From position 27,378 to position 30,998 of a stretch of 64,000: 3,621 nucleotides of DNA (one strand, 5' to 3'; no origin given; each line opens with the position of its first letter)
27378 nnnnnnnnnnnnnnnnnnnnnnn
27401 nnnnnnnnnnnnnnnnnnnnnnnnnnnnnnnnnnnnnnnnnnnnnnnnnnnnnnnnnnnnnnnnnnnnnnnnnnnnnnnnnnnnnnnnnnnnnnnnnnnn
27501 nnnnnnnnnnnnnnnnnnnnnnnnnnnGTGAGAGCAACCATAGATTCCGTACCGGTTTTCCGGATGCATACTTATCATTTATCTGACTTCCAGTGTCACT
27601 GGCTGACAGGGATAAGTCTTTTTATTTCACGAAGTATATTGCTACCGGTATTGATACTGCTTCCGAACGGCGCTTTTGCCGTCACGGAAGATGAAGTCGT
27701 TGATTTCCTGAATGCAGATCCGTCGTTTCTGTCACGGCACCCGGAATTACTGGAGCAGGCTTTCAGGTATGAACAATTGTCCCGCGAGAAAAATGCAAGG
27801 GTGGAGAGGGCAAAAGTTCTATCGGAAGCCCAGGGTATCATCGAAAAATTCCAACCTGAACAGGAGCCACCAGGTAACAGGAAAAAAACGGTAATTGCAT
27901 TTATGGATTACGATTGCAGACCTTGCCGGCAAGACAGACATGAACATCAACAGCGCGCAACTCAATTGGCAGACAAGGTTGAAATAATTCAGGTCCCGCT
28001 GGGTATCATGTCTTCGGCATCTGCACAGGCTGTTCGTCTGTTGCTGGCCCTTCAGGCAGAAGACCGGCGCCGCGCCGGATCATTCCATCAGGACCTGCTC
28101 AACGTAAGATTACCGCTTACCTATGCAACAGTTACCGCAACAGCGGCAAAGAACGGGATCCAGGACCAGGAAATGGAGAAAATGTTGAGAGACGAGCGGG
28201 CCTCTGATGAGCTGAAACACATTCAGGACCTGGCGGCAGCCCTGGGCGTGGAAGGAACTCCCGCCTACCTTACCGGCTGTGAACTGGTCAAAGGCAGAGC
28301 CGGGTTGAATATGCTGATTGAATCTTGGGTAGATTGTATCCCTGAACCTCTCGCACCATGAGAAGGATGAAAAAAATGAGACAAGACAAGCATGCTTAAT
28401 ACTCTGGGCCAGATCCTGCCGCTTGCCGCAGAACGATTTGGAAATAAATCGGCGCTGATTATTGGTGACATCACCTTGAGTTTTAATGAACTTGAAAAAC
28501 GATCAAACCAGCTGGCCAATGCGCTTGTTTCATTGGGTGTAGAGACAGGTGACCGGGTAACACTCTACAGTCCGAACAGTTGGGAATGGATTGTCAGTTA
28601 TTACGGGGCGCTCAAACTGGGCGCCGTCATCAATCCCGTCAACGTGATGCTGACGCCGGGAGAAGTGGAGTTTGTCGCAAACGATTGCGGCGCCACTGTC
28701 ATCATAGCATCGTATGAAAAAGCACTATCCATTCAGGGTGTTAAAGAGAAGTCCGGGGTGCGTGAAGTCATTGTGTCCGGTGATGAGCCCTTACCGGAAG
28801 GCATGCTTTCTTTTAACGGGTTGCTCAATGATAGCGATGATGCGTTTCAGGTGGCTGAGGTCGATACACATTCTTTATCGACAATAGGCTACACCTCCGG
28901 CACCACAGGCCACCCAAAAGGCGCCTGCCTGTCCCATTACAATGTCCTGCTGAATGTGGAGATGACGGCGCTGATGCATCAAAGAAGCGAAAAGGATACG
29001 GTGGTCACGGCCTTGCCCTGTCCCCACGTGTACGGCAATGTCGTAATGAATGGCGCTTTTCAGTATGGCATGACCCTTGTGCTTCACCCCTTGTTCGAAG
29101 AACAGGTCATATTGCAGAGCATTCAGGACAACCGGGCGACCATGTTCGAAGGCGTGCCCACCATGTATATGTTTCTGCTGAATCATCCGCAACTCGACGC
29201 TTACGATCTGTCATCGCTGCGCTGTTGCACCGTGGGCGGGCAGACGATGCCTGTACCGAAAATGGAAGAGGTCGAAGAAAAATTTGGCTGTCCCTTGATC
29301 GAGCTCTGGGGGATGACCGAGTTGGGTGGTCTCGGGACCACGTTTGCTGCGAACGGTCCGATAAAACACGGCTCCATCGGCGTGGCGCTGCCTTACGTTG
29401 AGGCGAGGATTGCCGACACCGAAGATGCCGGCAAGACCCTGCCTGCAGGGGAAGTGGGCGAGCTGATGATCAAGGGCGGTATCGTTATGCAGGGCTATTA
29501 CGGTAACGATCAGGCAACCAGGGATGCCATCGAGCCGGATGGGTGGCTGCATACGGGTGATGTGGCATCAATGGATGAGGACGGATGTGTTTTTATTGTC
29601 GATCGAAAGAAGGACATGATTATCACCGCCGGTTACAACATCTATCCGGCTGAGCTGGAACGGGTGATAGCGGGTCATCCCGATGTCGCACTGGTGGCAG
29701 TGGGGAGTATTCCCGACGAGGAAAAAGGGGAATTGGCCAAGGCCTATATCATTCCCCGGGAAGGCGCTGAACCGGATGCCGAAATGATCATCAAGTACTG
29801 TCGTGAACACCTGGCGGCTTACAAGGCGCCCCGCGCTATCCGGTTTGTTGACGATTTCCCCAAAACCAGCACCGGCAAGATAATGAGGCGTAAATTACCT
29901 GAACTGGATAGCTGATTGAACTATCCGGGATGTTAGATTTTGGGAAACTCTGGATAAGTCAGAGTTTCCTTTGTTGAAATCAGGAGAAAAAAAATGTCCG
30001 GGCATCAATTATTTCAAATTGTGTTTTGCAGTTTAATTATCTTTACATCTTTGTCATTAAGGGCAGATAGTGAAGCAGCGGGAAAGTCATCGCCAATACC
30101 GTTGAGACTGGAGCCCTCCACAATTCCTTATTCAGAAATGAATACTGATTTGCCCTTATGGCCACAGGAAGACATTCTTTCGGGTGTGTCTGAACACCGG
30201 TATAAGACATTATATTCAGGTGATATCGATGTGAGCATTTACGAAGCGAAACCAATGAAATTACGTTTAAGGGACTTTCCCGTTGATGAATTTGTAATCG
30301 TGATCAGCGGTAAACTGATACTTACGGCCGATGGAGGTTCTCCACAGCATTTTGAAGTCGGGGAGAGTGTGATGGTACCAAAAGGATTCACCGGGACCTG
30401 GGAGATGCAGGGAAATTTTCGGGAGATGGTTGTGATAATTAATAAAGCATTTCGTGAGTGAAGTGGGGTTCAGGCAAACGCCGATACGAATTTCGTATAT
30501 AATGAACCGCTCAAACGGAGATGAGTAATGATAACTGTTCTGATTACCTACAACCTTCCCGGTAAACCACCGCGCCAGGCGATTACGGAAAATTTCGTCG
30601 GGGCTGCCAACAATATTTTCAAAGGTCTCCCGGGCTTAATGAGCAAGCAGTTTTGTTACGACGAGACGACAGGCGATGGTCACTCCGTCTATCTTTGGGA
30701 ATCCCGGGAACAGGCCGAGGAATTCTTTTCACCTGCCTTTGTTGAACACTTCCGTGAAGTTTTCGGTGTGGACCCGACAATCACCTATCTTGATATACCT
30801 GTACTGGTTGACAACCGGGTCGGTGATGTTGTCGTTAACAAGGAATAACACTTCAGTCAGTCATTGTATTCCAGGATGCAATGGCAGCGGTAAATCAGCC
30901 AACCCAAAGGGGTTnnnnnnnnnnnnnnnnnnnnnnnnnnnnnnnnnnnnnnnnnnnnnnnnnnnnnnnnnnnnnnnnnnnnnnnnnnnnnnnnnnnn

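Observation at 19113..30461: A protein of the linalool dehydratase/isomerase family embedded in a periplasmic oxidation module (PQQ quinohemoprotein dehydrogenase, DsbA-like protein, acyl-CoA synthetase, TonB receptor, FAD oxidase, TetR regulator, cupins)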

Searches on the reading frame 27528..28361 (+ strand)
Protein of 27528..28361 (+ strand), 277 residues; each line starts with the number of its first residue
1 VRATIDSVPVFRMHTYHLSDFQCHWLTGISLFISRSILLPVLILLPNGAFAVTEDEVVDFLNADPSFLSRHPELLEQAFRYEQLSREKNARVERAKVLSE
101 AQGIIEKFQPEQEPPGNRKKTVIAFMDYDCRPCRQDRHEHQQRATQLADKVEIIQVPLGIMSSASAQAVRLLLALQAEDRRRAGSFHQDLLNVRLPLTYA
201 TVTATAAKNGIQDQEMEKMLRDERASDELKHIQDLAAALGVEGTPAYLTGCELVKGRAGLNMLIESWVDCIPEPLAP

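Call 3: search_protein_families(library=pfam, proteins=[window:27528-28361:+], max_evalue=0.01)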
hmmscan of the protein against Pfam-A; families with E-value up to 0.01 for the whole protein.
window:27528-28361:+ (277 aa): 3 families
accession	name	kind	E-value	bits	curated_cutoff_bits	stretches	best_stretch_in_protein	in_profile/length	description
PF01323.26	DSBA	-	3.6e-11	43.7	25.6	1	151-262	30-185/191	DSBA-like thioredoxin domain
PF13462.12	Thioredoxin_4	-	7.7e-08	33.1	23.2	1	119-248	14-144/165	Thioredoxin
PF04340.18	DUF484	-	0.0056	16.9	24.2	0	51-77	5-31/219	Protein of unknown function, DUF484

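Call 27: search_protein_families(library=ncbifam, proteins=[window:27528-28361:+], max_evalue=0.00001)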
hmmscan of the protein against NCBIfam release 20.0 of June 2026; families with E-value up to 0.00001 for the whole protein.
window:27528-28361:+ (277 aa): 0 families

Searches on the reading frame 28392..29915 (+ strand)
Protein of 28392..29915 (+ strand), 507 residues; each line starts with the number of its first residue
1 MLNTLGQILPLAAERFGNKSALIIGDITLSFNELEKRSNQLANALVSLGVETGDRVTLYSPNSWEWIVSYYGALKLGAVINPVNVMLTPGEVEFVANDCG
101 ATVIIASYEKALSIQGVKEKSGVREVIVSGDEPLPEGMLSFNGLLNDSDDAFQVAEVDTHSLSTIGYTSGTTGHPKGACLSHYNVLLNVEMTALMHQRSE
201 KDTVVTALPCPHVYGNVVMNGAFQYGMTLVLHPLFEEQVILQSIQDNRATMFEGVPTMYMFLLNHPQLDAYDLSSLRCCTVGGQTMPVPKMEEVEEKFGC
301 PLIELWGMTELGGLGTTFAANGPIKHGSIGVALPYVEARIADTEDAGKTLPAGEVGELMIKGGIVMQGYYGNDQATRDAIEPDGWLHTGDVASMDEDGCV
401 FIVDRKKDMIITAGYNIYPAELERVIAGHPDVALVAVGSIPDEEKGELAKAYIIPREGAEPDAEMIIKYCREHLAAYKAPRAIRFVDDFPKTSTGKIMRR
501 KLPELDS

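Call 3: search_protein_families(library=pfam, proteins=[window:28392-29915:+], max_evalue=0.01)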
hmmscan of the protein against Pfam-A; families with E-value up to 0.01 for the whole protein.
window:28392-29915:+ (507 aa): 2 families
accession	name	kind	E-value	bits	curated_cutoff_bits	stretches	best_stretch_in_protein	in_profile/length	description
PF00501.34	AMP-binding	-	9.3e-92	308.2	29.9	1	12-370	4-384/384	AMP-binding enzyme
PF13193.12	AMP-binding_C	-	3.7e-20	73.1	24.5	1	421-496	1-76/76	AMP-binding enzyme C-terminal domain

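Call 27: search_protein_families(library=ncbifam, proteins=[window:28392-29915:+], max_evalue=0.00001)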
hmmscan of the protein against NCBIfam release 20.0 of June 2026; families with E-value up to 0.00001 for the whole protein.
window:28392-29915:+ (507 aa): 109 families (the best 25 are shown)
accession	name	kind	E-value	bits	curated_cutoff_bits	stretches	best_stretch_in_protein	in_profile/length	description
NF004837.0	PRK06187.1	subfamily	7.2e-142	473.3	476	1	3-502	8-518/531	long-chain-fatty-acid--CoA ligase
NF006181.0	PRK08314.1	subfamily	1e-112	377.3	705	1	5-504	26-552/563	long-chain-fatty-acid--CoA ligase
NF005801.1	PRK07656.1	equivalog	2.6e-112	376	657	1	4-502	2-499/500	FadD3 family acyl-CoA ligase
NF006182.0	PRK08316.1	subfamily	7.4e-112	374.5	663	1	3-502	11-513/523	fatty acyl-CoA synthetase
NF009233.0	PRK12583.1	subfamily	1.5e-109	367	832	1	3-504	18-548/558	fatty acid CoA ligase family protein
NF004114.0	PRK05605.1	equivalog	4.5e-106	355.4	766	2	150-502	211-565/575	long-chain-fatty-acid--CoA ligase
NF005702.0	PRK07514.1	subfamily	1.8e-99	333.4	558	1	27-501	28-495/506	malonyl-CoA synthase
NF005220.0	PRK06710.1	equivalog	1.4e-98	330.5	1116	2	149-502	195-549/563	long-chain-fatty-acid--CoA ligase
NF005463.0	PRK07059.1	subfamily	6.9e-95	318.5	869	2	139-503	182-553/557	long-chain-fatty-acid--CoA ligase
NF004229.0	PRK05677.1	subfamily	3.9e-93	312.8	879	2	144-502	191-551/563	long-chain-fatty-acid--CoA ligase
NF006523.0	PRK08974.1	equivalog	5e-93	312.1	884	2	152-503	198-550/561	long-chain-fatty-acid--CoA ligase FadD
NF005307.0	PRK06839.1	equivalog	6.2e-93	312.1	748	1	19-504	18-491/496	o-succinylbenzoate--CoA ligase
TIGR03205.1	pimA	equivalog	1.2e-91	307.8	705.6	1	4-502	22-540/541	dicarboxylate--CoA ligase PimA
NF052269.1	Staph_lig_FadD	equivalog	1.2e-90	304.3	650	1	28-502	27-489/499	long-chain-fatty-acid--CoA ligase FadD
NF005676.0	PRK07470.1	equivalog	2.1e-89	300.6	774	1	5-503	22-526/544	acyl-CoA synthetase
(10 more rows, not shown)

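Call 65: search_solved_structures(query=window:28392-29915:+, max_evalue=1e-60)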
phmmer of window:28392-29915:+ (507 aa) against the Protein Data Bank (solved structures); distinct sequences matched with E-value up to 1e-60: 34.
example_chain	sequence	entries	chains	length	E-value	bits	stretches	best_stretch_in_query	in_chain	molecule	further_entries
8wev_A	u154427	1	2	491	3.3e-77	263.2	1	19-501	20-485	Feruloyl-CoA Synthetase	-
8weu_A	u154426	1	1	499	3.5e-77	263.1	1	19-501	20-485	Fatty-acyl-CoA synthase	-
6k4c_A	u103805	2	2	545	1.2e-75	258.1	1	28-504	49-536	Ancestral luciferase AncLamp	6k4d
3r44_A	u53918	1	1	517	4.4e-72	246.3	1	26-504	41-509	fatty acyl CoA synthetase FADD13 (FATTY-ACYL-CoA SYNTHETASE)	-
4fuq_A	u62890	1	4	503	2.5e-71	243.9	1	28-504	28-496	Malonyl CoA synthetase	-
3a9u_A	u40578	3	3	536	2.8e-71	243.7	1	25-504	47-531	4-coumarate--CoA ligase | 4-coumarate:CoA ligase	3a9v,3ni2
8r2q_A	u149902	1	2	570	8e-71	242.2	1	25-502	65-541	Probable fatty-acid-CoA ligase FadD5 (Fatty-acid-CoA synthetase) (Fatty-acid-CoA synthase)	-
4gxq_A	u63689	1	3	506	1.4e-70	241.4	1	28-504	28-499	Malonyl CoA synthetase, Benzoate-CoA ligase Chimeric protein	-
4fut_A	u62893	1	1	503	1.6e-70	241.2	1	28-504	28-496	Malonyl CoA synthetase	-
4gxr_A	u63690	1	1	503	3e-70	240.3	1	28-504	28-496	Malonyl CoA synthetase, Benzoate-CoA ligase Chimeric protein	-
6qjz_A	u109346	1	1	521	9e-70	238.7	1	4-503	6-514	oxalyl CoA-synthetase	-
3tsy_A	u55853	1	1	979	2.9e-69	237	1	16-502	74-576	Fusion Protein 4-coumarate--CoA ligase 1, Resveratrol synthase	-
4wv3_A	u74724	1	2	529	1.1e-68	235.1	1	17-502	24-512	Anthranilate-CoA ligase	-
5bsw_A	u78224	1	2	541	1.3e-67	231.5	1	29-502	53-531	4-coumarate--CoA ligase 2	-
6q2m_A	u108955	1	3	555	1.6e-67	231.3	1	26-505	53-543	Luciferin 4-monooxygenase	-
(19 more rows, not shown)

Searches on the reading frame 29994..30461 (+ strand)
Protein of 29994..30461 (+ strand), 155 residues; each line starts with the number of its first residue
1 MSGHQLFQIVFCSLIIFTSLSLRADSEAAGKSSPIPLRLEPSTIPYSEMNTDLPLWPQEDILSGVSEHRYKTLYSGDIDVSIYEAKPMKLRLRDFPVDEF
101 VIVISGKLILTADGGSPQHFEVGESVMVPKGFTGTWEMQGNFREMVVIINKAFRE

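Call 3: search_protein_families(library=pfam, proteins=[window:29994-30461:+], max_evalue=0.01)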
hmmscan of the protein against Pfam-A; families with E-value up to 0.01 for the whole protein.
window:29994-30461:+ (155 aa): 2 families
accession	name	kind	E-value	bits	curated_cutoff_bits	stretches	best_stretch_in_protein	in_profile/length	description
PF05899.18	Cupin_3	-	2.8e-12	46.6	23.5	1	80-142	9-70/74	EutQ-like cupin domain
PF07883.17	Cupin_2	-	0.00013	22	27.2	1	97-131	18-51/70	Cupin domain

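Call 27: search_protein_families(library=ncbifam, proteins=[window:29994-30461:+], max_evalue=0.00001)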
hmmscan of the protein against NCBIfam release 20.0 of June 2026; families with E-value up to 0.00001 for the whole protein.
window:29994-30461:+ (155 aa): 0 families

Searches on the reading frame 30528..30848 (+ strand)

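Call 3: search_protein_families(library=pfam, proteins=[window:30528-30848:+], max_evalue=0.01)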
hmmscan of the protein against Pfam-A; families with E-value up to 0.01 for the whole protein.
window:30528-30848:+ (106 aa): 1 family
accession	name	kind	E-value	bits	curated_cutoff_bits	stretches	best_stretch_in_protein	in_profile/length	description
PF08803.17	ydhR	-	1.5e-05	25.3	27.1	1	16-81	13-75/96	Putative mono-oxygenase ydhR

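Call 27: search_protein_families(library=ncbifam, proteins=[window:30528-30848:+], max_evalue=0.00001)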
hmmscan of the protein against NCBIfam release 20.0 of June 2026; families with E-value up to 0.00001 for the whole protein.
window:30528-30848:+ (106 aa): 0 families
